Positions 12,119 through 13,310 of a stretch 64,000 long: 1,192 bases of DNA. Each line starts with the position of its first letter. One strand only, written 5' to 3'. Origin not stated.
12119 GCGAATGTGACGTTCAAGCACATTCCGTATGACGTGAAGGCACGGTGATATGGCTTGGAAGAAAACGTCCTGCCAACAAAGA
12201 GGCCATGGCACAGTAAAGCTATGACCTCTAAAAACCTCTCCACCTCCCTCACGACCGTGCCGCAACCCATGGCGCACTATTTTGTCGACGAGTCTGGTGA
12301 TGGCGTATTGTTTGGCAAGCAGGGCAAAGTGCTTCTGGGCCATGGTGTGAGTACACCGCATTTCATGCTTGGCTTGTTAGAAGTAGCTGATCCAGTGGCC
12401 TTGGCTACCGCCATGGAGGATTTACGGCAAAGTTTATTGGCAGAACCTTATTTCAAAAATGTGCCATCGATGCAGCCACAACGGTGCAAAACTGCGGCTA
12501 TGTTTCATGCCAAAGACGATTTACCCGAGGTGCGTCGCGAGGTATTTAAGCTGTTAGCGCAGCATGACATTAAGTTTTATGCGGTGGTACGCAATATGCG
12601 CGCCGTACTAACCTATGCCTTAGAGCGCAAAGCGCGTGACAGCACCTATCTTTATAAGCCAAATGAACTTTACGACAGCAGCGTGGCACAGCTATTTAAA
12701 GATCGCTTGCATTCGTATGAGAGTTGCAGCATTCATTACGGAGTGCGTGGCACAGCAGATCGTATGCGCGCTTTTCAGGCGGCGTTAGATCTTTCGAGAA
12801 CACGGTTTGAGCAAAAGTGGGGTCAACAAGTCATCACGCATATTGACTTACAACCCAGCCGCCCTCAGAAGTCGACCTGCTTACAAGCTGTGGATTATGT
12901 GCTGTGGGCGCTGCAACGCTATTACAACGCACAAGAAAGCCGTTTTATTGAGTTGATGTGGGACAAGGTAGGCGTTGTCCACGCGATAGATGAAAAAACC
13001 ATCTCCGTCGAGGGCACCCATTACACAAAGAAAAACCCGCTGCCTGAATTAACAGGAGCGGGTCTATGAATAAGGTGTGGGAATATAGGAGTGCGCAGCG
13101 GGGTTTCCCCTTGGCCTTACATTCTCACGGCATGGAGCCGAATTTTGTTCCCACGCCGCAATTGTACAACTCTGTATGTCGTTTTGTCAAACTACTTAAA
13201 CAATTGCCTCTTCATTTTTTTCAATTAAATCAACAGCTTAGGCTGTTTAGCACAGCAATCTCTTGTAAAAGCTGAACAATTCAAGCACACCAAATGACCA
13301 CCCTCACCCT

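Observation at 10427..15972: Type III R-M operon split by a low-GC DUF3800 gene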

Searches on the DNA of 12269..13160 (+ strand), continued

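Call 61: search_with_rna_model(model_id=R1, sources=[L181, L182, L183, L184, L185, L186, L187, L188, L189, L190, L191, L192, L193, L194, L195, L196, L197, L198, L199, L200, L201, L202, L203, L204, L205, L206, L207, L208, L209, L210, L211, L212, L213, L214, L215, L216, L217, L218, L219, L220, L221, L222, L223, L224, L225, L226, L227, L228, L229, L230, L231, L232, L233, L234, L235, L236, L237, L238, L239, L240, L241, L242, L243, L244, L245, L246, L247, L248, L249, L250, L251, L252], max_evalue=0.01)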
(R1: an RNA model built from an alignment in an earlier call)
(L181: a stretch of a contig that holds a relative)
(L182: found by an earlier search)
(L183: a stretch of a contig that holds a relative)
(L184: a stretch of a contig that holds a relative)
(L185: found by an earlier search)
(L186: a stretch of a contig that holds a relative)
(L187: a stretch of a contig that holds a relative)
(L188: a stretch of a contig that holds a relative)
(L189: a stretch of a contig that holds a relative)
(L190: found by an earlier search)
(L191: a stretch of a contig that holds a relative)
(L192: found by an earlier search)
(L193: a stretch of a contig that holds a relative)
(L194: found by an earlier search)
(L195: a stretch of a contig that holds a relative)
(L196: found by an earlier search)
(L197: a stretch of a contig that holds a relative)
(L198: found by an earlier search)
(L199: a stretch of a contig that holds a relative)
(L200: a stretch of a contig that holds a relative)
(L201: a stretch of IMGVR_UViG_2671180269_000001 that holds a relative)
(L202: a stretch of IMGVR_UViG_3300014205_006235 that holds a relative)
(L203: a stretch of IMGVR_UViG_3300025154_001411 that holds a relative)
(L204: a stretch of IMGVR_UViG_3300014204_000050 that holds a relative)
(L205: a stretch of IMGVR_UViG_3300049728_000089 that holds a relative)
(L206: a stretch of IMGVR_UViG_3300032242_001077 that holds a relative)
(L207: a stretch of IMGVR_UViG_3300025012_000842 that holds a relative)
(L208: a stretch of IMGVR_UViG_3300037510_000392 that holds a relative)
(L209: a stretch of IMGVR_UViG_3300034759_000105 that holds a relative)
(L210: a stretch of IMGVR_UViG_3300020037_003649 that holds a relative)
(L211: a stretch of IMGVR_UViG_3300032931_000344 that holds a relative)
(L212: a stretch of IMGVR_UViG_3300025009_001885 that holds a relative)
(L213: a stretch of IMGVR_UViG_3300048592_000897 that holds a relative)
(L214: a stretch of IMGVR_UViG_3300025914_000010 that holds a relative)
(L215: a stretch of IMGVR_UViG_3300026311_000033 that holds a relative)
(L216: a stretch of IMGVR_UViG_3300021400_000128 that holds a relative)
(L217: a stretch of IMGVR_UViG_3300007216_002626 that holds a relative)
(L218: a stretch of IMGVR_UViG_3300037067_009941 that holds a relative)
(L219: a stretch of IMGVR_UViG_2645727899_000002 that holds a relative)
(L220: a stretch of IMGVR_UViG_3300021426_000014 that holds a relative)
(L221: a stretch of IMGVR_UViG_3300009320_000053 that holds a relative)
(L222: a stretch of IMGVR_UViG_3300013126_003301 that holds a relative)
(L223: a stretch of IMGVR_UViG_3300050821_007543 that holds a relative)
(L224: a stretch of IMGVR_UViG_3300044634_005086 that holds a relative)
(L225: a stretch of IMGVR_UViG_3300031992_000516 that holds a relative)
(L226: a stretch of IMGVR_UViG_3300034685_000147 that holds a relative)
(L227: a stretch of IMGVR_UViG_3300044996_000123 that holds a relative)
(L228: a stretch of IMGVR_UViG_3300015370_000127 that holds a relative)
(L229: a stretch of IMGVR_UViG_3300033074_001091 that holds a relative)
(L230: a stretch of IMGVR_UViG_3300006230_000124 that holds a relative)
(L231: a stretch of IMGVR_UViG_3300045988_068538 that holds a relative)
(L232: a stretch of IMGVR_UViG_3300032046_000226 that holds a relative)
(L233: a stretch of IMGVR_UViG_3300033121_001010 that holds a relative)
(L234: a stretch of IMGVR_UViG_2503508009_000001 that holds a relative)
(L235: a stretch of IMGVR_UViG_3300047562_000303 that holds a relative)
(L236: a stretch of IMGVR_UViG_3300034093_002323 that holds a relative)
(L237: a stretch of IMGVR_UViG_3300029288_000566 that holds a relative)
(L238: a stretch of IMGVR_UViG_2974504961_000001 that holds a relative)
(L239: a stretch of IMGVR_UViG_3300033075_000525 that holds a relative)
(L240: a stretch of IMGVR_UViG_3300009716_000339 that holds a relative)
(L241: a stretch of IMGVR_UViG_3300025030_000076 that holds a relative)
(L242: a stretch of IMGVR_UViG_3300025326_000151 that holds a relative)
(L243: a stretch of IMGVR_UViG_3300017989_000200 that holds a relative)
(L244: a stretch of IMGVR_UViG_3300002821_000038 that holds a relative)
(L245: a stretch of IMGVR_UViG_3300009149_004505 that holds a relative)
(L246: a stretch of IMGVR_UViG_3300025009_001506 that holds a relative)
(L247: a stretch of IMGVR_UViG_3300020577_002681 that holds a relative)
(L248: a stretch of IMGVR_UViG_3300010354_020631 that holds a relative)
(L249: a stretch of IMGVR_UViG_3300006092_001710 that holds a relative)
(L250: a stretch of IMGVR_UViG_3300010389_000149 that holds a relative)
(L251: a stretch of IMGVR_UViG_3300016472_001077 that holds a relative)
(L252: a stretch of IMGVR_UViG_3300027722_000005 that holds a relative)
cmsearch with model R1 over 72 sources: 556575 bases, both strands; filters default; matches with E-value up to 0.01: 48.
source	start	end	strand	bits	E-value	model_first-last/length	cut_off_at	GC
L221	29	122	-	83.2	1.5e-16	1-94/94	no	0.48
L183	731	824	+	79.8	9.8e-16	1-94/94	no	0.57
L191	1515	1608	-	77.7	3.1e-15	1-94/94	no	0.56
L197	2304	2397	-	77.6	3.2e-15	1-94/94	no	0.59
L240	8069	8162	+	72.2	6e-14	1-94/94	no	0.56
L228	3665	3758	+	71.4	9.2e-14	1-94/94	no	0.56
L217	306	399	+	70.2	1.8e-13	1-94/94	no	0.37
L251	581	674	+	70.2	1.8e-13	1-94/94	no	0.37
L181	2718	2800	-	69.6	2.5e-13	1-94/94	no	0.49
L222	3120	3213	-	67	1e-12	1-94/94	no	0.48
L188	1338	1431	-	66.2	1.6e-12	1-94/94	no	0.56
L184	6506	6597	-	65.7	2.1e-12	1-94/94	no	0.62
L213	236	317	+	65.7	2.1e-12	1-94/94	no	0.41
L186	298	392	+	64.8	3.3e-12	1-94/94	no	0.47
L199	343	433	-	63.3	7.5e-12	1-94/94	no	0.48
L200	3295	3388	+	61.9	1.7e-11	1-94/94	no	0.65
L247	2954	3035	+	60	4.5e-11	1-94/94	no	0.61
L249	218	299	+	58.9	8.3e-11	1-94/94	no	0.41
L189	440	530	+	58.9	8.4e-11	1-94/94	no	0.64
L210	1351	1432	+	58.6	9.9e-11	1-94/94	no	0.6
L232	7707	7786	+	56.9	2.4e-10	1-94/94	no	0.55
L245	9337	9432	-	56.6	2.8e-10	1-94/94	no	0.64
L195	279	362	+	53.5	1.6e-09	1-94/94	no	0.57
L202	1830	1908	+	53.2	1.8e-09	1-94/94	no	0.52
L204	5413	5491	-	53.2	1.8e-09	1-94/94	no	0.52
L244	3871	3991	+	53.1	1.9e-09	1-94/94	no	0.4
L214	2079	2161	-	50.7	6.9e-09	1-94/94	no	0.49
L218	9120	9285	-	50.3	8.7e-09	1-94/94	no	0.45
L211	2099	2221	-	49.6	1.3e-08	1-94/94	no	0.65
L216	1674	1774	-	49.5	1.4e-08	1-94/94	no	0.49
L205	12933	13009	-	48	3.1e-08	1-94/94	no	0.53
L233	1899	2013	-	47.7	3.6e-08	1-94/94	no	0.63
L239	3140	3254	+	47.7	3.6e-08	1-94/94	no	0.63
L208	2844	2945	+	47.3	4.5e-08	1-94/94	no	0.54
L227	2653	2717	+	45.9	9.6e-08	8-73/94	no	0.58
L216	1902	1985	-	45.7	1e-07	1-94/94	no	0.52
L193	5912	5994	-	45.3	1.3e-07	1-94/94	no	0.42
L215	12010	12104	-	45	1.5e-07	1-94/94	no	0.48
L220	2434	2518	-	42.5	6.1e-07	1-94/94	no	0.49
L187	41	132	-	41.7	9.4e-07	1-94/94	no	0.55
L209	9835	9913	-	40.4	1.9e-06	1-94/94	no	0.47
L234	5482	5560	-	40.4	1.9e-06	1-94/94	no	0.47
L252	2978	3073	+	38.4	5.5e-06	1-94/94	no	0.74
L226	3717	3793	-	31.3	0.00027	1-94/94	no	0.51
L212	5378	5421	+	29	0.0009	13-68/94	no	0.48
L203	2549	2592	+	29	0.00094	13-68/94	no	0.5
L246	2714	2757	-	29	0.00094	13-68/94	no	0.5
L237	10308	10402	+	27.7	0.0018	1-94/94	no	0.56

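Call 76: search_with_rna_model(model_id=R1, source=L253, max_evalue=1, show_alignments=1)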
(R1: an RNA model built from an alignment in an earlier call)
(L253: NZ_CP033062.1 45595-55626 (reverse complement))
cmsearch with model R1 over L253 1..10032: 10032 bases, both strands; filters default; matches with E-value up to 1: 1.
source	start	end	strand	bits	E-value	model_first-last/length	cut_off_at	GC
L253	4990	5082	+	67.9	1.2e-14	1-94/94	no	0.48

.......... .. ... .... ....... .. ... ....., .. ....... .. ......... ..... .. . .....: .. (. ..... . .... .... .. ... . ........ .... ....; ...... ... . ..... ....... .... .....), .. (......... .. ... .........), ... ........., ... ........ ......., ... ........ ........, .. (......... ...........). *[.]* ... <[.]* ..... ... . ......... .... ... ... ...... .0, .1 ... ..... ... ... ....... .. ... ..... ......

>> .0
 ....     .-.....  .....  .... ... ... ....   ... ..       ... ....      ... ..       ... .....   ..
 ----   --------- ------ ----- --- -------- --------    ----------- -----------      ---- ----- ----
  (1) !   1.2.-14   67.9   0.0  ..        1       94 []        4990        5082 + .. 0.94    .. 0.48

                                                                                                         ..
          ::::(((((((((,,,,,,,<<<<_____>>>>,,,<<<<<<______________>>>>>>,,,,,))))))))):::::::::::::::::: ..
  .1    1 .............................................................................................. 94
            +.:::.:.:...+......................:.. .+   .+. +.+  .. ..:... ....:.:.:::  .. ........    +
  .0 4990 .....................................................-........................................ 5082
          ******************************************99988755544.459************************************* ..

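Call 81: search_with_rna_model(model_id=R1, sources=[window, L001, L002, L003, L004, L005, L006, L007, L008, L009, L010, L011, L012, L013, L014, L015, L016, L017, L018, L019, L020, L021, L022, L023, L024, L025, L026, L027, L028, L029, L030, L031, L032, L033, L034, L035, L036, L037, L038, L039, L040, L041, L042, L043, L044, L045, L046, L047, L048, L049, L050, L051, L052, L053, L054, L055, L056, L057, L058, L059, L060, L061, L062, L063, L064, L065, L066, L067, L068, L069, L070, L071, L072, L073, L074, L075, L076, L077, L078, L079, L080, L253], max_evalue=0.001, make_alignment=true)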
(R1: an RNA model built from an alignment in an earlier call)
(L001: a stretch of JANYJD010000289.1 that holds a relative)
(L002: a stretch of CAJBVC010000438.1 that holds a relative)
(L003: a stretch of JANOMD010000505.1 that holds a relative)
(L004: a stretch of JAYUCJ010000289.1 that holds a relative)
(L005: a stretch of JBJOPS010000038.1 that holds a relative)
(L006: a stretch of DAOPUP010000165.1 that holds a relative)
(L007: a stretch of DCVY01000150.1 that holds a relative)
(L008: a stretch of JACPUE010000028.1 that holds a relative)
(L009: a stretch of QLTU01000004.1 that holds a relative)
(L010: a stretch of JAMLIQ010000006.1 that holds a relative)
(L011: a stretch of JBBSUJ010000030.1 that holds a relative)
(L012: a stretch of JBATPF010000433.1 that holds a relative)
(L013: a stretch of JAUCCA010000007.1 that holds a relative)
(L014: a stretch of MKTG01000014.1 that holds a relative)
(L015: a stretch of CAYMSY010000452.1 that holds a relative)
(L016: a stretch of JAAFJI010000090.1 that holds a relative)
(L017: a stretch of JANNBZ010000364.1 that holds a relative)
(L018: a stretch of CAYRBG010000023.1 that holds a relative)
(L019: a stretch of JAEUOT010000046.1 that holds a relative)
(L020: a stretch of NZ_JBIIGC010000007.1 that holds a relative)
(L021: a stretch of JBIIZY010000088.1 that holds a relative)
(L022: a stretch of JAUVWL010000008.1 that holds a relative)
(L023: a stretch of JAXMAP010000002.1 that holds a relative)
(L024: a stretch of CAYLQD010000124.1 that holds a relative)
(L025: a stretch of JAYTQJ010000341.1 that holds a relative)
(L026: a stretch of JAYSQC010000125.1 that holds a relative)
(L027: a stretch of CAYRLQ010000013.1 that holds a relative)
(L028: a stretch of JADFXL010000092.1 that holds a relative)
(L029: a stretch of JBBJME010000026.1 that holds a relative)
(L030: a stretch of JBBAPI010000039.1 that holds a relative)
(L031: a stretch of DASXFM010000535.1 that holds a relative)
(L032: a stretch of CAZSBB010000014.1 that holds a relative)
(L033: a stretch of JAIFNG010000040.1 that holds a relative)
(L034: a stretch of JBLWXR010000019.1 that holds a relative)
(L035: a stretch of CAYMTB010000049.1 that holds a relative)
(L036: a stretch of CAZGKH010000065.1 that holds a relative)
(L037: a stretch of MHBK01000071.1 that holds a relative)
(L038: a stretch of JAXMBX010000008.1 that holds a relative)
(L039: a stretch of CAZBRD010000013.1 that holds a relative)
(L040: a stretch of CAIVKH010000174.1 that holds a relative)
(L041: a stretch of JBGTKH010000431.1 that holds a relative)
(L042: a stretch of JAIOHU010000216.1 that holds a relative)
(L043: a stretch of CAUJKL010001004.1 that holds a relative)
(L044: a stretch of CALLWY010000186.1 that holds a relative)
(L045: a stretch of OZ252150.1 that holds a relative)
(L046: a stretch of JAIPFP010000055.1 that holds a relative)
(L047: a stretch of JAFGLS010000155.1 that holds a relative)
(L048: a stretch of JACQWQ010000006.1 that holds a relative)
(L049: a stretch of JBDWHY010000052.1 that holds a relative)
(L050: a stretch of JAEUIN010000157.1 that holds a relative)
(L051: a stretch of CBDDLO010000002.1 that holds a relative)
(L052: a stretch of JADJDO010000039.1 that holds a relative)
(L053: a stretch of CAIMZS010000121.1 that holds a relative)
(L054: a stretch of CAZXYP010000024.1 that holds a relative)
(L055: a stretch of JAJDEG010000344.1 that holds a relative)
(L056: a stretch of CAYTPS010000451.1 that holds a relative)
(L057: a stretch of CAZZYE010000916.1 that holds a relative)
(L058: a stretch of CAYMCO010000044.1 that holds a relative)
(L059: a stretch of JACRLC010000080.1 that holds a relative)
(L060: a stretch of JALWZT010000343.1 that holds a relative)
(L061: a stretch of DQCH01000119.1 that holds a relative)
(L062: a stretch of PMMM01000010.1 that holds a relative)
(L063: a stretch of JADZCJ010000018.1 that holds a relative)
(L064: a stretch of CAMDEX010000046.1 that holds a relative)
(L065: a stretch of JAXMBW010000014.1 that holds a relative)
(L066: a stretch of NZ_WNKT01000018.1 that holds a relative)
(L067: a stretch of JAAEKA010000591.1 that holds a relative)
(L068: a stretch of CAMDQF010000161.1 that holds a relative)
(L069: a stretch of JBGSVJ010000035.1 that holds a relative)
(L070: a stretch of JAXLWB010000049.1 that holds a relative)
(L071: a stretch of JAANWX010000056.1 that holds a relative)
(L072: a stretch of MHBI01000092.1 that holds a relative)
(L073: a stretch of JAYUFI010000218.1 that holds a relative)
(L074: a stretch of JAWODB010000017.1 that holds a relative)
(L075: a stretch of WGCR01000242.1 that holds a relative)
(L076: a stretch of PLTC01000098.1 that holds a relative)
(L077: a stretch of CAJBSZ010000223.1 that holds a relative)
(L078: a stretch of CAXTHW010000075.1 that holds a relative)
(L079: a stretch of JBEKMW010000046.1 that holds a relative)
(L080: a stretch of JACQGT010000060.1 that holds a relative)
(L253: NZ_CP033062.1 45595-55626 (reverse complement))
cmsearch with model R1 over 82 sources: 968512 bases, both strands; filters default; matches with E-value up to 0.001: 82.
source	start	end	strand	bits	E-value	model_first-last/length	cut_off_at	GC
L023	7792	7885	-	80.2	1.4e-15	1-94/94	no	0.59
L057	2106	2196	-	80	1.6e-15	1-94/94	no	0.41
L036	6541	6634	-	78.7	3.1e-15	1-94/94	no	0.59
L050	7779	7872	-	78.4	3.6e-15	1-94/94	no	0.62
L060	7803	7896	-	78.4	3.7e-15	1-94/94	no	0.5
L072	7779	7872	-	78.4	3.7e-15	1-94/94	no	0.44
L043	7779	7872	-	78.1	4.2e-15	1-94/94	no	0.61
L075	2099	2191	-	78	4.5e-15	1-94/94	no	0.51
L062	7773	7867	-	77.9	4.8e-15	1-94/94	no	0.55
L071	7779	7872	-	77.9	4.8e-15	1-94/94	no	0.53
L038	7783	7874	-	76.4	1.1e-14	1-94/94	no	0.52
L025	1465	1557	-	76.1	1.3e-14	1-94/94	no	0.57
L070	7802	7895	-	76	1.3e-14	1-94/94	no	0.43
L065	7774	7865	-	75.8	1.5e-14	1-94/94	no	0.59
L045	7776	7869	-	75.5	1.8e-14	1-94/94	no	0.66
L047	6524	6616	-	75.1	2.3e-14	1-94/94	no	0.47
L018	7786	7879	-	75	2.3e-14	1-94/94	no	0.61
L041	7779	7872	-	74.5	3.1e-14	1-94/94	no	0.61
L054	7782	7870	-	74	4e-14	1-94/94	no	0.55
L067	4182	4275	-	73.7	4.6e-14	1-94/94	no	0.56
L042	7770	7861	-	73.1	6.3e-14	1-94/94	no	0.35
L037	7773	7865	-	72.9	7.4e-14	1-94/94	no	0.48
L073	4174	4267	-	72.8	7.7e-14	1-94/94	no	0.55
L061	1747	1840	-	72.7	7.9e-14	1-94/94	no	0.57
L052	5752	5844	-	72.2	1.1e-13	1-94/94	no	0.58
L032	7788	7881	-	72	1.2e-13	1-94/94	no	0.6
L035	7773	7858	-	72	1.2e-13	9-94/94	5'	0.57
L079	7776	7865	-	71.9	1.3e-13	1-94/94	no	0.53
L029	3660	3746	-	71.8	1.3e-13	1-94/94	no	0.53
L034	7777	7863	-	71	2e-13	1-94/94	no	0.56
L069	7797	7880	-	70.9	2.1e-13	1-94/94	no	0.42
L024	4084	4177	-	70.3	2.9e-13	1-94/94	no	0.54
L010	7785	7886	-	70.3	3e-13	1-94/94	no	0.54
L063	7773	7866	-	69.7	4.1e-13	1-94/94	no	0.51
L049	7777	7863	-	69.6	4.4e-13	1-94/94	no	0.54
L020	7775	7865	-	69.5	4.5e-13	1-94/94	no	0.62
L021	7775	7865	-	69.5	4.5e-13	1-94/94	no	0.62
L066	6750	6841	-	69.2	5.4e-13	1-94/94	no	0.51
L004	7785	7886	-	69.1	5.6e-13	1-94/94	no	0.49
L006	2766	2867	-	69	6e-13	1-94/94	no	0.55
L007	7785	7886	-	69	6e-13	1-94/94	no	0.55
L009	7785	7886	-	69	6.1e-13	1-94/94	no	0.53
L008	7782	7883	-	68.7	6.9e-13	1-94/94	no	0.53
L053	7776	7871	-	68.6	7.4e-13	1-94/94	no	0.5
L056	2608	2694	-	68.6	7.5e-13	1-94/94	no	0.53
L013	7782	7883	-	68.5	7.8e-13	1-94/94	no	0.54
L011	7782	7883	-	68.3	8.6e-13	1-94/94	no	0.56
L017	966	1057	-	68.3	9e-13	1-94/94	no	0.63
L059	7782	7875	-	68.2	9.3e-13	1-94/94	no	0.54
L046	1125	1211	-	68.2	9.3e-13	1-94/94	no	0.53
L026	2807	2893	-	68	1e-12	1-94/94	no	0.54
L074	4424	4515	-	67.9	1.1e-12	1-94/94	no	0.63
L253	4990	5082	+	67.9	1.1e-12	1-94/94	no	0.48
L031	7373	7466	-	67.5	1.3e-12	1-94/94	no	0.6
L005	7788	7886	-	67.3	1.5e-12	1-94/94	no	0.53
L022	7777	7869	-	67.1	1.7e-12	1-94/94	no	0.55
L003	1510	1611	-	66.9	1.9e-12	1-94/94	no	0.54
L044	7085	7176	-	66.6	2.3e-12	1-94/94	no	0.52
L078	2060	2153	-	66.4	2.5e-12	1-94/94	no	0.66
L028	7774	7865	-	66.2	2.7e-12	1-94/94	no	0.59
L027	7776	7869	-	66.2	2.8e-12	1-94/94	no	0.53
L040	7773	7866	-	65.7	3.5e-12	1-94/94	no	0.56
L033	5658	5751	-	65.7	3.6e-12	1-94/94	no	0.57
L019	7777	7869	-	65.4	4.2e-12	1-94/94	no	0.59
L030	1722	1815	-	65.2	4.6e-12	1-94/94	no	0.68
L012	2834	2935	-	64.9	5.7e-12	1-94/94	no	0.57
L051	7783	7868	-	64.9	5.7e-12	1-94/94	no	0.57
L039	7795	7881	-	64.6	6.7e-12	1-94/94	no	0.52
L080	4619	4712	-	64.4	7.4e-12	1-94/94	no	0.52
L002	984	1085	-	64.2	8.1e-12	1-94/94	no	0.58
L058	7776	7865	-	63.6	1.1e-11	1-94/94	no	0.49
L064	7779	7873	-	63.3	1.3e-11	1-94/94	no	0.48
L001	2709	2810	-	63.3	1.4e-11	1-94/94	no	0.53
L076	7774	7865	-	61.2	4.1e-11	1-94/94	no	0.63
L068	6370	6464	-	61.2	4.2e-11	1-94/94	no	0.49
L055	7699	7784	-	60.2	7.3e-11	1-94/94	no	0.55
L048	7779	7874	-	59.7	9.6e-11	1-94/94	no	0.52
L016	7776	7877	-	58.4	1.9e-10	1-94/94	no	0.52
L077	3066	3161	-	56.2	6.3e-10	1-94/94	no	0.58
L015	1951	2053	-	54.6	1.5e-09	1-94/94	no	0.61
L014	7779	7880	-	53.9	2.1e-09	1-94/94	no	0.65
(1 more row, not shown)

Alignment A7: 82 matches aligned to the model, 129 columns, each read 5' to 3' on its own strand. Consensus structure (alignment columns), stored with it:
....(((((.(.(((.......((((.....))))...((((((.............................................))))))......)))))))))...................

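Call 88: search_with_rna_model(model_id=R1, sources=[L254, L255, L256, L257], max_evalue=1)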
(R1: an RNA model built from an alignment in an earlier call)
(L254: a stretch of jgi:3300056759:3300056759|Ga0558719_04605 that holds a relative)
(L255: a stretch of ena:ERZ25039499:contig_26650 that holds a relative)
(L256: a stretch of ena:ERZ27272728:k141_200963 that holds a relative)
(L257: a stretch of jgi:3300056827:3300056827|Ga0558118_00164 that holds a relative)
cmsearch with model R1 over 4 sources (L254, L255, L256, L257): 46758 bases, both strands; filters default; matches with E-value up to 1: 1.
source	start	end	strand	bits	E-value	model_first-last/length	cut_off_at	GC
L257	4125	4226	-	64.9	2.7e-13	1-94/94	no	0.58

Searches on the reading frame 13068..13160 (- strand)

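Call 68: search_protein_families(library=pfam, proteins=[L173:2-610:+], max_evalue=0.001)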
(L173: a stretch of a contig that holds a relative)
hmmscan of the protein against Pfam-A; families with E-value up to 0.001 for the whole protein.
L173:2-610:+ (202 aa): 1 family
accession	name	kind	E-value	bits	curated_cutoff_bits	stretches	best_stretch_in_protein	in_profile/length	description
PF12950.13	TaqI_C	-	1.2e-19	71.1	26.5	1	2-126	3-118/118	TaqI-like C-terminal specificity domain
